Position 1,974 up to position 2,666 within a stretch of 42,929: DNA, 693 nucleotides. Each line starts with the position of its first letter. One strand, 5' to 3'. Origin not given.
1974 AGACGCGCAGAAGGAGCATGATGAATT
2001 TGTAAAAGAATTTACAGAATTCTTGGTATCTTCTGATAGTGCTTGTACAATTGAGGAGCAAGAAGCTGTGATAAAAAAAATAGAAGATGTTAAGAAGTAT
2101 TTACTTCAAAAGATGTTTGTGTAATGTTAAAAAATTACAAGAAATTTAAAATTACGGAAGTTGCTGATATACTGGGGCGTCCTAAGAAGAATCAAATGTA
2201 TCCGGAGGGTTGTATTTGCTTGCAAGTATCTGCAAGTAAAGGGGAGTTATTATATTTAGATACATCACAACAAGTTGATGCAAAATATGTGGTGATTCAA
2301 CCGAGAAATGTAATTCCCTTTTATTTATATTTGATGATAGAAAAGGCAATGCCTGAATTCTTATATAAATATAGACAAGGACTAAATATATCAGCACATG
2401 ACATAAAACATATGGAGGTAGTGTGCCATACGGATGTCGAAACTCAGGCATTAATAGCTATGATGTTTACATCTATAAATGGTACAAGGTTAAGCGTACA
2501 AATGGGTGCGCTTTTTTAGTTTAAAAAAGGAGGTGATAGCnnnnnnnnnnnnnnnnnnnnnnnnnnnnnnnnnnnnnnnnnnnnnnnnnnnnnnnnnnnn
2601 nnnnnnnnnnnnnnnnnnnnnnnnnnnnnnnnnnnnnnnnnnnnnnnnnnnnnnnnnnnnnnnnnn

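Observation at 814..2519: Orphan type I-like methylation module (HsdM-like MTase plus half-size HsdS-like TRD protein) inserted between the terminase small and large subunit genes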

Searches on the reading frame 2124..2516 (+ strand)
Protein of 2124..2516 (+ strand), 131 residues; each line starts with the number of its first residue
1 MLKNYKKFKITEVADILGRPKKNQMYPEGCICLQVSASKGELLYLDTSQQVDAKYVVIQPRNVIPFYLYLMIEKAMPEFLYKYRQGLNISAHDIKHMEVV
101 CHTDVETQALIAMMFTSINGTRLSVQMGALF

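Call 3: search_protein_families(library=pfam, proteins=[window:2124-2516:+], max_evalue=1)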
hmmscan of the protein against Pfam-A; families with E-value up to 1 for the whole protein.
window:2124-2516:+ (131 aa): 1 family
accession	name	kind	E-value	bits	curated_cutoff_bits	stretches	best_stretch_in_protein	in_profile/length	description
PF01420.25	Methylase_S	-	0.062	13.9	22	1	19-100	51-135/168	Type I restriction modification DNA specificity domain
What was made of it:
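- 2124..2519 (+): S subunit (131 aa). It has a single target-recognition domain (aa 1-104), the N-terminal half of the dimerisation helix (aa 105-119) and a low-confidence tail (aa 120-131). Pfam Methylase_S reaches only 13.9 bits against a cut-off of 22 (call 3).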

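Call 4: search_protein_families(library=phrogs, proteins=[window:2124-2516:+], max_evalue=0.1)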
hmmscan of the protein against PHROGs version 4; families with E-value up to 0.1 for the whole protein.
window:2124-2516:+ (131 aa): 1 family
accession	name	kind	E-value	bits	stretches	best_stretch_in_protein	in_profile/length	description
phrog_2668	-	unknown function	8.1e-06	25.6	1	20-117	77-182/554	-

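Call 5: search_protein_families(library=ncbifam, proteins=[window:2124-2516:+], max_evalue=1)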
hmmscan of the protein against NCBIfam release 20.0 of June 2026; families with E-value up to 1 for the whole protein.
window:2124-2516:+ (131 aa): 0 families

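Call 9: find_homologous_proteins(query=window:2124-2516:+, max_evalue=0.01)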
Query window:2124-2516:+ (131 aa): 48 proteins with E <= 0.01 among 48 candidates.
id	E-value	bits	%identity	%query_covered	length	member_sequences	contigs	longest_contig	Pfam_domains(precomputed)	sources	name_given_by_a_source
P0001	7.5e-81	286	99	100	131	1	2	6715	-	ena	-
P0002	1.1e-80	285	99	100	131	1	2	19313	-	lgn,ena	-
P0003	1.5e-80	285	99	100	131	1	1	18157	-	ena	-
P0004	2.0e-80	284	99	100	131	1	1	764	-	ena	-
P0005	2.1e-80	284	99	100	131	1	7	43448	-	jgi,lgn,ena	jgi:hypothetical protein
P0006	2.1e-80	284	99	100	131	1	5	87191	-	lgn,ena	-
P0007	2.1e-80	284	99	100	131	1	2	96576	-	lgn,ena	-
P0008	2.1e-80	284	99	100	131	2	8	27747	-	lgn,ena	-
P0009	2.2e-80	284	99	100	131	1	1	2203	-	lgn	-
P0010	2.8e-80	284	98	100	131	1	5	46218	-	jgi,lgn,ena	jgi:hypothetical protein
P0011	4.0e-80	283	99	100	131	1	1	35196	-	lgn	-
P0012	4.0e-80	283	99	100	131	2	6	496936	-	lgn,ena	-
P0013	4.1e-80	283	98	100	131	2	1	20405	-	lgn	-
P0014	5.2e-80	283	98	100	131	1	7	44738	-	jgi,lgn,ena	jgi:hypothetical protein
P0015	6.8e-80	283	97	100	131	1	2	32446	-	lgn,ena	-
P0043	4.1e-47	177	64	92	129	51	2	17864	-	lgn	-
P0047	1.3e-19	88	46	79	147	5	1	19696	-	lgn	-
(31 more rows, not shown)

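Call 10: search_dna_similar(query=window:2124-2516:+, collection=phages, mode=protein, max_evalue=0.01, max_rows=30)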
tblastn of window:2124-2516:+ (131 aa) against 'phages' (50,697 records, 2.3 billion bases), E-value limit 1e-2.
Records with a match: 17; places in all: 17; records where one place covers at least 80% of the query: 2.
Best place of each record, by identity: <60% 17.
By first word of the organism name: Streptococcus 13; Enterococcus 2; Lactobacillus 2.
By host as written in the record: Streptococcus equinus MEM7 5; Streptococcus equinus MEM36 3; Streptococcus equinus MEM35 2; Lactobacillus jensenii 2; Streptococcus pneumoniae 20/4 1; Streptococcus pneumoniae 48/2 1; Streptococcus suis ZJ20091101 1; Enterococcus faecalis EfsPF36 1; and 1 more.
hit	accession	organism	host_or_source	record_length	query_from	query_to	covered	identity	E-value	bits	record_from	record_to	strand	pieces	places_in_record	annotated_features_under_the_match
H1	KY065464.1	Streptococcus phage IPP23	Streptococcus pneumoniae 20/4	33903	10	108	76%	40.0%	3e-15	76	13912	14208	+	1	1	hypothetical protein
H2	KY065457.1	Streptococcus phage IPP16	Streptococcus pneumoniae 48/2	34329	10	108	76%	40.0%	5e-15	76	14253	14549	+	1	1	hypothetical protein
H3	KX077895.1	Streptococcus phage phiZJ20091101-4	Streptococcus suis ZJ20091101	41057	9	111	79%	37.5%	8e-14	72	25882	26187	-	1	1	hypothetical protein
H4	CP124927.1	Enterococcus phage 1_EfsPF36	Enterococcus faecalis EfsPF36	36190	2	114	86%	32.5%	2e-12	68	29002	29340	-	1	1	record has no annotation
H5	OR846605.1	Enterococcus phage Efs 1-1-1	Enterococcus faecalis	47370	2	114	86%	32.5%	2e-12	68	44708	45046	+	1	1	record has no annotation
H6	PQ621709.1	Streptococcus phage Pika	Streptococcus equinus MEM36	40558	5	108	79%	33.3%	3e-14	73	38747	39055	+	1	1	hypothetical protein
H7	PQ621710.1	Streptococcus phage PYS40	Streptococcus equinus MEM35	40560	5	108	79%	33.3%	3e-14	73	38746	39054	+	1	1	hypothetical protein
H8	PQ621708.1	Streptococcus phage Bsingle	Streptococcus equinus MEM36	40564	5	108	79%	33.3%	3e-14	73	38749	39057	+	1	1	hypothetical protein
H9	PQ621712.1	Streptococcus phage PY1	Streptococcus equinus MEM7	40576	5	108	79%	33.3%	3e-14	73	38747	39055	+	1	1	hypothetical protein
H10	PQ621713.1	Streptococcus phage PY2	Streptococcus equinus MEM7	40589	5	108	79%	33.3%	3e-14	73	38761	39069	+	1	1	hypothetical protein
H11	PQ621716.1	Streptococcus phage PY7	Streptococcus equinus MEM35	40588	5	108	79%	33.3%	3e-14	73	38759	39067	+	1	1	hypothetical protein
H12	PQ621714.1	Streptococcus phage PY3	Streptococcus equinus MEM7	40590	5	108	79%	33.3%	3e-14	73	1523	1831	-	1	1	hypothetical protein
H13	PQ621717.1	Streptococcus phage PY9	Streptococcus equinus MEM7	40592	5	108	79%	33.3%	3e-14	73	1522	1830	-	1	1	hypothetical protein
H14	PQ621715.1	Streptococcus phage PY4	Streptococcus equinus MEM7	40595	5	108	79%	33.3%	3e-14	73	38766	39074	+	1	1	hypothetical protein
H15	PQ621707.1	Streptococcus phage 36L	Streptococcus equinus MEM36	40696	5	108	79%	33.3%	3e-14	73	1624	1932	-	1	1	hypothetical protein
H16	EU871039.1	Lactobacillus phage Lv-1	Lactobacillus jensenii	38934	19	94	58%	33.8%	1e-8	57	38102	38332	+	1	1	DNA methylase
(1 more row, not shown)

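Call 11: get_annotated_region(hit=H1, flank=4000)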
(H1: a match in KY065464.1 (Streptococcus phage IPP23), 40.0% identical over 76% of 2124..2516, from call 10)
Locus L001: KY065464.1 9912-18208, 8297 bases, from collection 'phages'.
description: Streptococcus phage IPP23, complete genome.
organism: Streptococcus phage IPP23 (NCBI taxid 1916163)
taxonomy: Viruses; Duplodnaviria; Heunggongvirae; Uroviricota; Caudoviricetes
host: Streptococcus pneumoniae 20/4; source: -; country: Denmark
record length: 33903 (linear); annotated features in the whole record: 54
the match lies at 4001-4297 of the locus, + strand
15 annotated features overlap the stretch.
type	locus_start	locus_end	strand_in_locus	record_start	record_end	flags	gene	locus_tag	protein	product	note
CDS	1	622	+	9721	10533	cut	-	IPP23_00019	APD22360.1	hypothetical protein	-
CDS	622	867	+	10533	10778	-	-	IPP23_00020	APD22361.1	hypothetical protein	-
CDS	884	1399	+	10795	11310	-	-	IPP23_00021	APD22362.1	hypothetical protein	-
CDS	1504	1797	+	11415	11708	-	-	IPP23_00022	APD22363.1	type II DNA modification methyltransferase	-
CDS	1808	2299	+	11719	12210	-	-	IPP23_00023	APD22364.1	DNA-binding protein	-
CDS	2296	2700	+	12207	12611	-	-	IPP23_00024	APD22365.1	hypothetical protein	FIG01118889: hypothetical protein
CDS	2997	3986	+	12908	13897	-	-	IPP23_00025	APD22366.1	type I restriction-modification system, DNA-methyltransferase subunit M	-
CDS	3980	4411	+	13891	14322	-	-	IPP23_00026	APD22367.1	hypothetical protein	-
CDS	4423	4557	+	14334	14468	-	-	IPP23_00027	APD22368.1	hypothetical protein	-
CDS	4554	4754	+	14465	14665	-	-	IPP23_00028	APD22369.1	hypothetical protein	-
CDS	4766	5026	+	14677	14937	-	-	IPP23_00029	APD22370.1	hypothetical protein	-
CDS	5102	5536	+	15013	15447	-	-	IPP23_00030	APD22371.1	hypothetical protein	-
CDS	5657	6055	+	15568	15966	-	-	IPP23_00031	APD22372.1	hypothetical protein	-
CDS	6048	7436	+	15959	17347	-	-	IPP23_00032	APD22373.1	hypothetical protein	-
CDS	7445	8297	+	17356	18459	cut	-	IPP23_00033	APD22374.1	serine protein kinase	-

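Call 12: get_annotated_region(hit=H16, flank=4000)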
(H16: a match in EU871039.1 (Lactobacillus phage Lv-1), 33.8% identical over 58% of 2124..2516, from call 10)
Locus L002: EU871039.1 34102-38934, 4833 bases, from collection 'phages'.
description: Lactobacillus phage Lv-1, complete genome.
organism: Lactobacillus phage Lv-1 (NCBI taxid 578234)
taxonomy: Viruses; Duplodnaviria; Heunggongvirae; Uroviricota; Caudoviricetes
host: Lactobacillus jensenii; source: bacteria from human vagina; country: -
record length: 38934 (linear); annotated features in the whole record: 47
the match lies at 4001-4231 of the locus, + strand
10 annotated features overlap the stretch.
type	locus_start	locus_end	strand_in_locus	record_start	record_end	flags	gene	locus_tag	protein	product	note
CDS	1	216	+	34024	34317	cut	-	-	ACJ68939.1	RusA resolvase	-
CDS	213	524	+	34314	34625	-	-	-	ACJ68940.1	hypothetical protein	-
CDS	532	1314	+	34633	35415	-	-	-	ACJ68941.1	hypothetical protein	-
CDS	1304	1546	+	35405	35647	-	-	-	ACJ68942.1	hypothetical protein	-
CDS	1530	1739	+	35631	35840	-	-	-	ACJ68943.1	hypothetical protein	-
CDS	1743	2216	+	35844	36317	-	-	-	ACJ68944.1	ArpU-like protein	-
CDS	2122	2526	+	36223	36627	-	-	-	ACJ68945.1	hypothetical protein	-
CDS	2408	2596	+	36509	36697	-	-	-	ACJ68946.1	hypothetical protein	-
CDS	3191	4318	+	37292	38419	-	-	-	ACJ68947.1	DNA methylase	-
CDS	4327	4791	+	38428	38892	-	-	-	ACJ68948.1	HNH nuclease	-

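Call 13: get_annotated_region(hit=H6, flank=4000)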
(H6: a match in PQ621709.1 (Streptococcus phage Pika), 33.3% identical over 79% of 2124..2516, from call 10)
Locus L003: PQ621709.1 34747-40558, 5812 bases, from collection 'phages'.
description: Streptococcus phage Pika, complete genome.
organism: Streptococcus phage Pika (NCBI taxid 3390264)
taxonomy: Viruses
host: Streptococcus equinus MEM36; source: bovine feces; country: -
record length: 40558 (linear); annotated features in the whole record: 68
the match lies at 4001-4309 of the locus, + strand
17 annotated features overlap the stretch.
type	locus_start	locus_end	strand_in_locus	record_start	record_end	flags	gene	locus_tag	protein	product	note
CDS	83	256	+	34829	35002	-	-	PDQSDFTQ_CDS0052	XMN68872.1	hypothetical protein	-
CDS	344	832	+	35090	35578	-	-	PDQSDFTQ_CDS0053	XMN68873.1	hypothetical protein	-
CDS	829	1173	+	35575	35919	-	-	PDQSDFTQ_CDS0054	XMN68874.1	hypothetical protein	-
CDS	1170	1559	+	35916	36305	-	-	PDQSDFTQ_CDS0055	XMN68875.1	hypothetical protein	-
CDS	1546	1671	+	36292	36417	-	-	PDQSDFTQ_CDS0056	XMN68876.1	hypothetical protein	-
CDS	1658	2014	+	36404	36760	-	-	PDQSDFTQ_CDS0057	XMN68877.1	hypothetical protein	-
CDS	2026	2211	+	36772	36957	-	-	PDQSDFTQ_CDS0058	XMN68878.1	hypothetical protein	-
CDS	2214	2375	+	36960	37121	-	-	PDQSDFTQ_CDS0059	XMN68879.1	hypothetical protein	-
CDS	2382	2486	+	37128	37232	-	-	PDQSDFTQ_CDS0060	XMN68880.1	hypothetical protein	-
CDS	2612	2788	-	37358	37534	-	-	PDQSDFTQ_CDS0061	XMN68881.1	hypothetical protein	-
CDS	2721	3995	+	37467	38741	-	-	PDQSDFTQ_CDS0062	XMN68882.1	DNA methyltransferase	-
CDS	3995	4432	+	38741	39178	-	-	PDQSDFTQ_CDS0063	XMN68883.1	hypothetical protein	-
CDS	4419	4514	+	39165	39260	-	-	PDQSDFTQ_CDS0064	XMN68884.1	hypothetical protein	-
CDS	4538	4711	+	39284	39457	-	-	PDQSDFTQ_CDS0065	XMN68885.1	hypothetical protein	-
CDS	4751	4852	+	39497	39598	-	-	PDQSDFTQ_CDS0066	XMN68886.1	hypothetical protein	-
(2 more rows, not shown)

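Call 17: search_solved_structures(query=A1, max_evalue=10, show_alignments=3)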
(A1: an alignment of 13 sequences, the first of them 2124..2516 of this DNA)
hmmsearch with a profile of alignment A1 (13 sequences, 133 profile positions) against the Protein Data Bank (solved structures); distinct sequences matched with E-value up to 10: 1.
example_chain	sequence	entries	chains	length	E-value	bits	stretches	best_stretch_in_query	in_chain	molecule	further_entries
9p6q_A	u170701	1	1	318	0.9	12.6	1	48-109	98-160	Ketohexokinase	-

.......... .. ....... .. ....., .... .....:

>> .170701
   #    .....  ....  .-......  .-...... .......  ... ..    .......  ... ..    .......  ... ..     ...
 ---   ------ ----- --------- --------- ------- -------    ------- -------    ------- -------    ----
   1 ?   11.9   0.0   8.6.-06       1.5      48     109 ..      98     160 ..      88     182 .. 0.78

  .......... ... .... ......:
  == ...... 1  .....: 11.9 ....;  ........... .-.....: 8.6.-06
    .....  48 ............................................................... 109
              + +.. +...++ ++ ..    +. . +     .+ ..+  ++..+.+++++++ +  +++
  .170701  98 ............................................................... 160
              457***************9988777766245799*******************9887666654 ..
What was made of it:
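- Tried and rejected: A profile of the S family against PDB sequences found nothing meaningful; the only hit was ketohexokinase at E=0.9 (call 17).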

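Call 21: search_protein_families(library=pfam, proteins=[L001:3980-4408:+, L003:3995-4429:+, L002:3191-4315:+, P0047], max_evalue=1)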
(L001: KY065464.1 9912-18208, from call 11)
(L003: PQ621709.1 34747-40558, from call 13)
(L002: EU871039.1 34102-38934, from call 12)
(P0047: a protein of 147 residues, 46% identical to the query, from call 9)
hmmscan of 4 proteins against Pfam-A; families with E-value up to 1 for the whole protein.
L001:3980-4408:+ (143 aa): 1 family
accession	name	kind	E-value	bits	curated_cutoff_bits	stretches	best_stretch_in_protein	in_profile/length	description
PF01299.22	Lamp2-like_luminal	-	0.15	12.4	27.2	1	83-129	58-103/148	Lysosome-associated membrane glycoprotein 2-like, luminal domains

L003:3995-4429:+ (145 aa): 1 family
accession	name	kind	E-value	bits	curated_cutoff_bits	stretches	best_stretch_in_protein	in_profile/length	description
PF01420.25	Methylase_S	-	7.2e-05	23.5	22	1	27-130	62-167/168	Type I restriction modification DNA specificity domain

L002:3191-4315:+ (375 aa): 2 families
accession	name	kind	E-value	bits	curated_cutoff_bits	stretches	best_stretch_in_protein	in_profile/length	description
PF02384.22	N6_Mtase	-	0.0016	18.2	20.4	1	50-179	7-120/311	N-6 DNA Methylase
PF14270.11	DUF4358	-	0.11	13.2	25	1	51-87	57-93/102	Domain of unknown function (DUF4358)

P0047 (147 aa): 2 families
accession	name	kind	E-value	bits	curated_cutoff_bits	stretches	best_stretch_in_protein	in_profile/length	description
PF01420.25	Methylase_S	-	0.071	13.7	22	1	21-113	52-145/168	Type I restriction modification DNA specificity domain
PF13034.12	DUF3895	-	0.085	13.5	25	1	8-55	31-76/77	Protein of unknown function (DUF3895)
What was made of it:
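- On HsdS / Methylase_S (PF01420): A homologue, Pika S, related at tblastn 3e-14 (call 10), scores 23.5 and passes (call 21).
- The Pika homologue passes the Pfam Methylase_S cut-off (call 21).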

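Call 22: find_encoding_contigs(protein=P0047, flank=6000, max_places=3)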
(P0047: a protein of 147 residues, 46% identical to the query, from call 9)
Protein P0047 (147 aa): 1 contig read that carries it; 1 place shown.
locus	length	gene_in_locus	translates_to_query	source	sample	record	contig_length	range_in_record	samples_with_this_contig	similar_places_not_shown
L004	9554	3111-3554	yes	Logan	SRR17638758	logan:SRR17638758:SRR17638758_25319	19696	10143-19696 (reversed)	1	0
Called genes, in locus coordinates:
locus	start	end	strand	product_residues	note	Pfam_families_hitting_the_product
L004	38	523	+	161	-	-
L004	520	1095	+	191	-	PF01381:HTH_3, PF13560:HTH_31 (faint)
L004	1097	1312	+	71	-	-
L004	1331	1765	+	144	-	-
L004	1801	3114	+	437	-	PF02384:N6_Mtase, PF05175:MTS (faint), PF07669:Eco57I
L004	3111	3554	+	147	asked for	-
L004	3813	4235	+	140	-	PF03592:Terminase_2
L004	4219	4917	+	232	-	PF04466:Terminase_3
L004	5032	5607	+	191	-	PF07463:NUMOD4, PF13392:HNH_3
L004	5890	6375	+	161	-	PF17288:Terminase_3C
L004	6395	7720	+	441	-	PF05133:SPP1_portal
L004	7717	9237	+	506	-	PF04233:Phage_Mu_F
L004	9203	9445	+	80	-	-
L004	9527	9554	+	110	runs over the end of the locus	PF09639:YjcQ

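Call 23: find_encoding_contigs(protein=P0043, flank=6000, max_places=3)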
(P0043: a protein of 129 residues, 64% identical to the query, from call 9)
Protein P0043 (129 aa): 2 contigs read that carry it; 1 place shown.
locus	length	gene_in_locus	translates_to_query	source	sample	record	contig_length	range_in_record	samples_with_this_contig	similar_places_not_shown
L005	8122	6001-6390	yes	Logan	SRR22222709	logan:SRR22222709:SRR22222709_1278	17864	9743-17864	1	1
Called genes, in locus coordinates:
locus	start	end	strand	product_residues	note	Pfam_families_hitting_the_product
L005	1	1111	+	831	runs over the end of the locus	PF05272:VapE-like_dom, PF19263:DUF5906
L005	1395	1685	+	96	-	PF08774:VRR_NUC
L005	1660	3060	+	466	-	PF00270:DEAD, PF04851:ResIII, PF00176:SNF2-rel_dom, PF00271:Helicase_C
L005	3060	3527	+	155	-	-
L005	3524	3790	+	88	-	PF11753:DUF3310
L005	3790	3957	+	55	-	-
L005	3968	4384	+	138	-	-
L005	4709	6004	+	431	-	PF02384:N6_Mtase, PF07669:Eco57I (weak)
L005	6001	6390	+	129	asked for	-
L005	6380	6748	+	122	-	PF01844:HNH (weak)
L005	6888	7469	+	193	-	PF05119:Terminase_4 (weak)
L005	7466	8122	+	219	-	?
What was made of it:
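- Related cassettes in other phages also lie next to the terminase genes (calls 12, 13, 22, 23).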

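Call 24: predict_structure(alignment_id=A1)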
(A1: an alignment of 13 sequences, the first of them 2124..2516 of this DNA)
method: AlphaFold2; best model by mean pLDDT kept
length: 131 residues; sequences in the alignment: 13
mean_pLDDT: 86.5   pTM: 0.81
mean pLDDT of the five models: 86.5, 85.4, 85.1, 83.6, 81.6
residues with pLDDT >= 90: 88; 70-90: 26; 50-70: 4; < 50: 13
segments of 3 or more residues with pLDDT < 50: 121-131
pLDDT, mean of each block of 10 residues (from residue 1): 79 95 95 87 94 95 94 94 89 93 90 79 44 40
secondary structure, 60 per line:
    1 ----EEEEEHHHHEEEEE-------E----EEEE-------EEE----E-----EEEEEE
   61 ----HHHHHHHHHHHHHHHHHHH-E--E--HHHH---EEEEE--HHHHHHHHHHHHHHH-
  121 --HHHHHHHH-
elements in order: E5-9 H10-13 E14-18 E31-34 E42-44 E55-60 H65-83 H91-94 E98-102 H105-119 H123-130
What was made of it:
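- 2124..2519 (+): AF2 pLDDT 86.5 with residues 121-131 below 50 (call 24).
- On HsdS / Methylase_S (PF01420): AF2 pLDDT 86.5 (call 24).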

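Call 25: search_protein_representatives(alignment_id=A1)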
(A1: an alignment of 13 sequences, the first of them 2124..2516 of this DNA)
Query: 13 sequences, 133 profile positions. Proteins with E-value up to 0.001 (for the whole library): 269; up to 1e-10: 188; up to 1e-30: 3. The best 150 are listed.
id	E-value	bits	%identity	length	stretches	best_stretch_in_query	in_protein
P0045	3.7e-64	230.7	-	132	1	1-126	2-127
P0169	1.3e-32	128.6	-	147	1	2-122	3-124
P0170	3.0e-31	124.2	-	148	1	5-123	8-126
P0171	1.2e-30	122.2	-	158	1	2-126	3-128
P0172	1.6e-30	121.9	-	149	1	2-126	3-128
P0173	7.5e-30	119.7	-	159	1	8-126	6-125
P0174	2.3e-29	118.2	-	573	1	5-119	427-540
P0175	3.1e-29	117.7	-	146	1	2-122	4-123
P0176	2.4e-28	114.9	-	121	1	2-116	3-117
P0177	3.3e-28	114.4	-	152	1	7-112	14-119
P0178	8.3e-28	113.1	-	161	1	7-127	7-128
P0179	1.7e-27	112.1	-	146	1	2-123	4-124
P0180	2.0e-27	111.9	-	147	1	2-125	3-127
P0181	2.0e-27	111.9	-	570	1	2-125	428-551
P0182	7.8e-27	110.0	-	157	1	7-124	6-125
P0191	1.8e-25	105.5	-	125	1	1-117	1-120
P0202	1.5e-23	99.3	-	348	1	2-128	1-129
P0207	4.3e-23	97.8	-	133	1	3-120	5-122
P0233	5.1e-21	91.1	-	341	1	6-123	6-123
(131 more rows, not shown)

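Call 28: fold_search(model_id=the predicted structure, library=pdb)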
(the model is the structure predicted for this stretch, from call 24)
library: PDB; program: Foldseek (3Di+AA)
matches with E <= 10: 716; with E <= 0.001: 6
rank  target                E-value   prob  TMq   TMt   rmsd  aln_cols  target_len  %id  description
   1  5ybb_D                2.2e-05  1.00  0.71  0.27   4.6       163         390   13  Structural basis underlying complex assembly andconformational transition of the type I R-M system (released 2017-11-29)
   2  1yf2_A                9.1e-05  1.00  0.74  0.25   4.6       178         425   10  Three-dimensional structure of DNA sequence specificity (S) subunit of a type I restriction-modification enzyme and it (released 2005-02-15)
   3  3okg_A                1.3e-04  1.00  0.66  0.25   5.1       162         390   12  Crystal structure of HsdS subunit from Thermoanaerobacter tengcongensis (released 2011-05-25)
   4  3okg_B                2.4e-04  1.00  0.68  0.26   4.6       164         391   14  Crystal structure of HsdS subunit from Thermoanaerobacter tengcongensis (released 2011-05-25)
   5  1ydx                  4.3e-04  1.00  0.67  0.26   5.1       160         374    9  Crystal structure of Type-I restriction-modification system S subunit from M. genitalium (released 2005-08-23)
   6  7eew_A                4.3e-04  1.00  0.63  0.16   5.7       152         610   13  Crystal structure of the intact MTase from Vibrio vulnificus YJ016 in complex with the DNA-mimicking Ocr protein and t (released 2022-03-23)
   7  7vs4_C                1.4e-03  1.00  0.68  0.27   5.4       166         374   14  Crystal structure of PacII_M1M2S-DNA(m6A)-SAH complex (released 2022-11-30)
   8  2y7c_A                1.5e-03  1.00  0.71  0.22   5.4       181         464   10  Atomic model of the Ocr-bound methylase complex from the Type I restriction-modification enzyme EcoKI (M2S1). Based on (released 2011-02-09)
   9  7bst_A                2.3e-03  1.00  0.59  0.22   2.3       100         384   16  EcoR124I-Ocr in the Intermediate State (released 2020-05-27)
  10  9bc6_A                1.9e-01  0.08  0.18  0.06  14.2        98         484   12  HCN1 M305L with propofol (released 2024-07-31)
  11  1o3s_A                2.6e-01  0.07  0.21  0.15  15.1       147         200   10  PROTEIN-DNA RECOGNITION AND DNA DEFORMATION REVEALED IN CRYSTAL STRUCTURES OF CAP-DNA COMPLEXES (released 2003-04-08)
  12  5o0x                  2.6e-01  0.07  0.20  0.12  13.5       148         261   12  Crystal structure of dehydrogenase domain of Cylindrospermum stagnale NADPH-Oxidase 5 (NOX5) (released 2017-06-28)
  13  7np3_A                2.7e-01  0.09  0.21  0.07  14.7        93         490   13  cAMP-free rabbit HCN4 stabilized in LMNG-CHS detergent mixture (released 2021-08-11)
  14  3u10                  3.1e-01  0.06  0.18  0.13  13.1        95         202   14  Tetramerization dynamics of the C-terminus underlies isoform-specific cAMP-gating in HCN channels (released 2011-10-26)
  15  7qw6_A                3.6e-01  0.63  0.47  0.14   4.8       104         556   13  Adenine-specific DNA methyltransferase M.BseCI complexed with AdoHcy and cognate hemimethylated DNA duplex (released 2023-01-25)
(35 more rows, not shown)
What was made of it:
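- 2124..2519 (+): Foldseek top nine hits are all HsdS (call 28).
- On HsdS / Methylase_S (PF01420): The Foldseek top nine hits are all HsdS chains, probability 1.00, TMq 0.59-0.74 (call 28).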
